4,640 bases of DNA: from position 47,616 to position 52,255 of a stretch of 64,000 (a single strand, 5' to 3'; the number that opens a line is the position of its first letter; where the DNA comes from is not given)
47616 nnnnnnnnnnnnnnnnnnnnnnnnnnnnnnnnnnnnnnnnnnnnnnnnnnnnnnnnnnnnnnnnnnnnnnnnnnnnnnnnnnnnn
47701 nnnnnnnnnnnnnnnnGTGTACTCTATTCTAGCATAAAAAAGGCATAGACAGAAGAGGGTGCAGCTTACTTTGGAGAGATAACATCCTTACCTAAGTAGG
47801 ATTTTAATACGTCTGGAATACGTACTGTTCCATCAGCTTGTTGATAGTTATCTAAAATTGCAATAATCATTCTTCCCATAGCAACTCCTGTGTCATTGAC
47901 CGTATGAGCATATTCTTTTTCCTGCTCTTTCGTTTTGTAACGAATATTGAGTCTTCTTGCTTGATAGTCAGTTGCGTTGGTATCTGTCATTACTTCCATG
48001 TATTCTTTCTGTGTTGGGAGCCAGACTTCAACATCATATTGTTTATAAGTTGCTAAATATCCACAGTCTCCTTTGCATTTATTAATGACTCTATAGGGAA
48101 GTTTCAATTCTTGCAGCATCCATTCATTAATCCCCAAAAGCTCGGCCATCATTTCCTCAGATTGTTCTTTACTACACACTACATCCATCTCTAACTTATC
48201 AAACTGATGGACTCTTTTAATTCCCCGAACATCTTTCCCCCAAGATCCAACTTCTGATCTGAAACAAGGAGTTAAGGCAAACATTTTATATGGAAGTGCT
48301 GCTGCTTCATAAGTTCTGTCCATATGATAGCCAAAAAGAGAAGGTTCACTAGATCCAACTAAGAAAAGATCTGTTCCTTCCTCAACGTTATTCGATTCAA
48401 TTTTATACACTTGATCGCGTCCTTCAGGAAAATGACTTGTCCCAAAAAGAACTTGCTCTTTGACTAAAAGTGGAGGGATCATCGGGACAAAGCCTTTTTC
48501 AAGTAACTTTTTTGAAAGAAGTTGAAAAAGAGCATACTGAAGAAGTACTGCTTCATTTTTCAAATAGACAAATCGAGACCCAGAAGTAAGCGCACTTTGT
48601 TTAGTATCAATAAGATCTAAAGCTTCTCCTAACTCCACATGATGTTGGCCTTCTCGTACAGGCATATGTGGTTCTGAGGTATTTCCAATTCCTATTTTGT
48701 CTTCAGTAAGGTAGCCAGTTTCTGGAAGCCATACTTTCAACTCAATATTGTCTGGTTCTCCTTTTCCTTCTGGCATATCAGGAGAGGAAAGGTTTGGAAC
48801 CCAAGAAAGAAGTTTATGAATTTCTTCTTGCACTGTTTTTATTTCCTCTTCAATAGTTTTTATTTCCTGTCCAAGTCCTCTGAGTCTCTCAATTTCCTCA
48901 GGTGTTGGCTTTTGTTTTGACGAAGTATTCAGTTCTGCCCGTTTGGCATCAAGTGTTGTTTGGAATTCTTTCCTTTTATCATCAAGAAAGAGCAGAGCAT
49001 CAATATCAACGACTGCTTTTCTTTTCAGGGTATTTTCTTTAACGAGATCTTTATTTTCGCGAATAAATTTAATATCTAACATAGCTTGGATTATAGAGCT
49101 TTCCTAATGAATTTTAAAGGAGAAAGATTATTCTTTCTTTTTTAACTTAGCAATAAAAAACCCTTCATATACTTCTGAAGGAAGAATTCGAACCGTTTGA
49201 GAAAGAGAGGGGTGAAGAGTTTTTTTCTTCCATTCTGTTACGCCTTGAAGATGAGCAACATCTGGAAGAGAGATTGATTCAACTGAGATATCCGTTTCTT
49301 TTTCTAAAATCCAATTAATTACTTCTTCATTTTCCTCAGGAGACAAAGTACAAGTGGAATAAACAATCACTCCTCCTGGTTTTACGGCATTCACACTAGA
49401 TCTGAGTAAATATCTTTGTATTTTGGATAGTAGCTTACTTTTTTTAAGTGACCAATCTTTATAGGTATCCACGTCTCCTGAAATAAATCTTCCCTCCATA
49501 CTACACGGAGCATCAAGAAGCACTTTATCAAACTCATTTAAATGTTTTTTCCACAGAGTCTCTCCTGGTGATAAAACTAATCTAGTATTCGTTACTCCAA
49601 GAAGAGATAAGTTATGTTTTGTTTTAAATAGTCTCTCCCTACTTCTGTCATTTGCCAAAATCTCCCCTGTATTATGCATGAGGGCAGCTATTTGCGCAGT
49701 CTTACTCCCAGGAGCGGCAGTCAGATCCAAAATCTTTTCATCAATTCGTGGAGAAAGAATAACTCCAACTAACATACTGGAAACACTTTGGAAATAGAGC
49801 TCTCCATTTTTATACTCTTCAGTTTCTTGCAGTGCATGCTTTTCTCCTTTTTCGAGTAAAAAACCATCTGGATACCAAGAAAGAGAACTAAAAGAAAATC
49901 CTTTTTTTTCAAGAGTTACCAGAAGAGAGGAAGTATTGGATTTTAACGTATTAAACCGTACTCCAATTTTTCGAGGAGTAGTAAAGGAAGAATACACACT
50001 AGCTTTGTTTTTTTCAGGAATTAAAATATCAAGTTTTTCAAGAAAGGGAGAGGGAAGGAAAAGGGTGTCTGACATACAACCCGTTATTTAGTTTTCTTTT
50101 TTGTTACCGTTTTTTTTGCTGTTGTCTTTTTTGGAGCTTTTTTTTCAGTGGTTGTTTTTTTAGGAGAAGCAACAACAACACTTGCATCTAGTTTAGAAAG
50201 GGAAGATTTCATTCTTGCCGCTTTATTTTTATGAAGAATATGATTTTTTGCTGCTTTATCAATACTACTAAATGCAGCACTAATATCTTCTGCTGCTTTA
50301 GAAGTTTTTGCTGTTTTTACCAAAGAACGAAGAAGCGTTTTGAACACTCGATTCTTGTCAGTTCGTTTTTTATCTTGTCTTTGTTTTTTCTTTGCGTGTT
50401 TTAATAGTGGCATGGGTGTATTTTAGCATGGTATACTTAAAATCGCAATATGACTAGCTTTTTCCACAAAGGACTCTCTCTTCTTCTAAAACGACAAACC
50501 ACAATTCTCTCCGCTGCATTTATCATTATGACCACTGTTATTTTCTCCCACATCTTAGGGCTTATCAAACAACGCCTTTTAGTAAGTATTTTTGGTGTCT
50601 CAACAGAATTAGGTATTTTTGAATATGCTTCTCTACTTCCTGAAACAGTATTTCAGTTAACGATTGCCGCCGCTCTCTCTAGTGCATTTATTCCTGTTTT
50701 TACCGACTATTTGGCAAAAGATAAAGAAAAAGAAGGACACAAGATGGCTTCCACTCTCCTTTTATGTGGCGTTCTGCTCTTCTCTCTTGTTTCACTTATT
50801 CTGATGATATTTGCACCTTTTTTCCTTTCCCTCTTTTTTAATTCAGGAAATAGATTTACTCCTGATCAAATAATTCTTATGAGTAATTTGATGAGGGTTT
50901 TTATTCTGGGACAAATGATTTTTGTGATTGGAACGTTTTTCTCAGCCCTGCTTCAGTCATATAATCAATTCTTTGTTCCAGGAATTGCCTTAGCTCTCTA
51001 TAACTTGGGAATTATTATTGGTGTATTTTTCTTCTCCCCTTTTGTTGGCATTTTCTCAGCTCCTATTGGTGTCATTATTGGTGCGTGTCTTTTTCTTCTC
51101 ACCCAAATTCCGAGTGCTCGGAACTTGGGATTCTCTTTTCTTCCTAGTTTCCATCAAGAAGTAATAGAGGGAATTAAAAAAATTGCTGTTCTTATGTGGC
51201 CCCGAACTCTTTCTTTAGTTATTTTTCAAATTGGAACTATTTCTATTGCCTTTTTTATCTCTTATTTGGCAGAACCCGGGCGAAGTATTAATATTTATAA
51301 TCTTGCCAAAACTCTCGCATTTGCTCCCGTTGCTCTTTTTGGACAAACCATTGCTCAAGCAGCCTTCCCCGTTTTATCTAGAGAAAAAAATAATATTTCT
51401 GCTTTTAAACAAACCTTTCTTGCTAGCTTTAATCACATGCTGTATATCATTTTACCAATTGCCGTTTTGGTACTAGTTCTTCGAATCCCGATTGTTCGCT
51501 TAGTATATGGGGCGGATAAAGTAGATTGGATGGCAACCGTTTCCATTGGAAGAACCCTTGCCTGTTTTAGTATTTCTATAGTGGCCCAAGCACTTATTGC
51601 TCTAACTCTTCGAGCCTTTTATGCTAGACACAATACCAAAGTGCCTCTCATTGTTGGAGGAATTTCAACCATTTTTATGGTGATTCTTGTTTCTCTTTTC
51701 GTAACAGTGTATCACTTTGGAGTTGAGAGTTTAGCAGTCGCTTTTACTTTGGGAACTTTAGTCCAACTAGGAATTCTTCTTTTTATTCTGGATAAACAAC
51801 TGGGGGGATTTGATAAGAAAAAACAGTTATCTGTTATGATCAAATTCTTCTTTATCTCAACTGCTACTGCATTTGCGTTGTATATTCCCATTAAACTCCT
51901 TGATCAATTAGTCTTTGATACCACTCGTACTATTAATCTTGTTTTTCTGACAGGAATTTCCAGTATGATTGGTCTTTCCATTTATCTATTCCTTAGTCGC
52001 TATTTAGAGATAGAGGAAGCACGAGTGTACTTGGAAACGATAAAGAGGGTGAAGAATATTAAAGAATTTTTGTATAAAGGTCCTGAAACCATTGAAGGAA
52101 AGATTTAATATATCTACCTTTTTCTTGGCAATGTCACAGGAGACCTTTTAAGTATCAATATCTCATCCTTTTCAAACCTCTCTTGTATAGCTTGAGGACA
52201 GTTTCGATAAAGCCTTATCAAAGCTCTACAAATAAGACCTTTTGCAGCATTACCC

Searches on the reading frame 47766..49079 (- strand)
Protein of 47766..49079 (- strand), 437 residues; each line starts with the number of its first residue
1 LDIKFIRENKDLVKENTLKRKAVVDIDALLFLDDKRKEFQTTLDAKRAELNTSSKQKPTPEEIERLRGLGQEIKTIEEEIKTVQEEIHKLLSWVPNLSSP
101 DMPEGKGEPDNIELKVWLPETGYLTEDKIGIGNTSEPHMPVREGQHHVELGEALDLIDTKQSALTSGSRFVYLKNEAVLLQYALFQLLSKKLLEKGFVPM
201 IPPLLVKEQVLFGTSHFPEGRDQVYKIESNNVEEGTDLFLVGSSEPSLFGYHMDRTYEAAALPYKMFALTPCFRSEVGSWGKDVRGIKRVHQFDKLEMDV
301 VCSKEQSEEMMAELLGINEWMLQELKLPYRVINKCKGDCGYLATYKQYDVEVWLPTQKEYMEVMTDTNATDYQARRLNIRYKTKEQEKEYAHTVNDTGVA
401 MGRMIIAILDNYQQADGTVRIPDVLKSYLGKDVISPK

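Call 69: search_protein_families(library=pfam, proteins=[window:47766-49079:-], max_evalue=0.00001)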
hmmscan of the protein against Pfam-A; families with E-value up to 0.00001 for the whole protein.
window:47766-49079:- (437 aa): 2 families
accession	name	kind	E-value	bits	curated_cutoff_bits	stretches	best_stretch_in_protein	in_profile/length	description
PF00587.30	tRNA-synt_2b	-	2.9e-30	106.1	29.3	1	225-412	1-179/179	tRNA synthetase class II core domain (G, H, P, S and T)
PF02403.27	Seryl_tRNA_N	-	7.8e-17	61.9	28.2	1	1-97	2-107/108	Seryl-tRNA synthetase N-terminal domain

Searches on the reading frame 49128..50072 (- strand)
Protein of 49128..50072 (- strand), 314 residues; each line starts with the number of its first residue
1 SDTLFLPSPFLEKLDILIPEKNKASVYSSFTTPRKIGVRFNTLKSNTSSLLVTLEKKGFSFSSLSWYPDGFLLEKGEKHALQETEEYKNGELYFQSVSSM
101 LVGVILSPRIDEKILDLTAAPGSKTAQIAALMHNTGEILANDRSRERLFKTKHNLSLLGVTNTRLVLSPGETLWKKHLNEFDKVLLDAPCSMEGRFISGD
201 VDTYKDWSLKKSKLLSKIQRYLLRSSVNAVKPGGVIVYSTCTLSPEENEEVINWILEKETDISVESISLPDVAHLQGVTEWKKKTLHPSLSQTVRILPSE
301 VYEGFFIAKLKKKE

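Call 69: search_protein_families(library=pfam, proteins=[window:49128-50072:-], max_evalue=0.00001)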
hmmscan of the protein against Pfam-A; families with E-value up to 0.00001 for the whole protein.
window:49128-50072:- (314 aa): 3 families
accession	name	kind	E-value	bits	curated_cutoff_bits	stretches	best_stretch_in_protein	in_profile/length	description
PF01189.24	Methyltr_RsmB-F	-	4.5e-45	154.2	27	1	104-311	2-199/199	16S rRNA methyltransferase RsmB/F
PF17125.10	Methyltr_RsmF_N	-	1.2e-09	38.9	34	1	6-95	1-84/86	N-terminal domain of 16S rRNA methyltransferase RsmF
PF13847.12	Methyltransf_31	-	1e-06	29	27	1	112-257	5-124/145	Methyltransferase domain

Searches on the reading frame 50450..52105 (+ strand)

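Call 69: search_protein_families(library=pfam, proteins=[window:50450-52105:+], max_evalue=0.00001)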
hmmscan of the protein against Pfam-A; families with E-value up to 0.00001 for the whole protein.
window:50450-52105:+ (552 aa): 2 families
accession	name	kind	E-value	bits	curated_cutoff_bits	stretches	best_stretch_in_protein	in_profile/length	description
PF03023.19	MurJ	-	7.1e-58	196.7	27.4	1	45-480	2-429/451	Lipid II flippase MurJ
PF13440.11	Polysacc_synt_3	-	4.3e-11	43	23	1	243-355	175-286/293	Polysaccharide biosynthesis protein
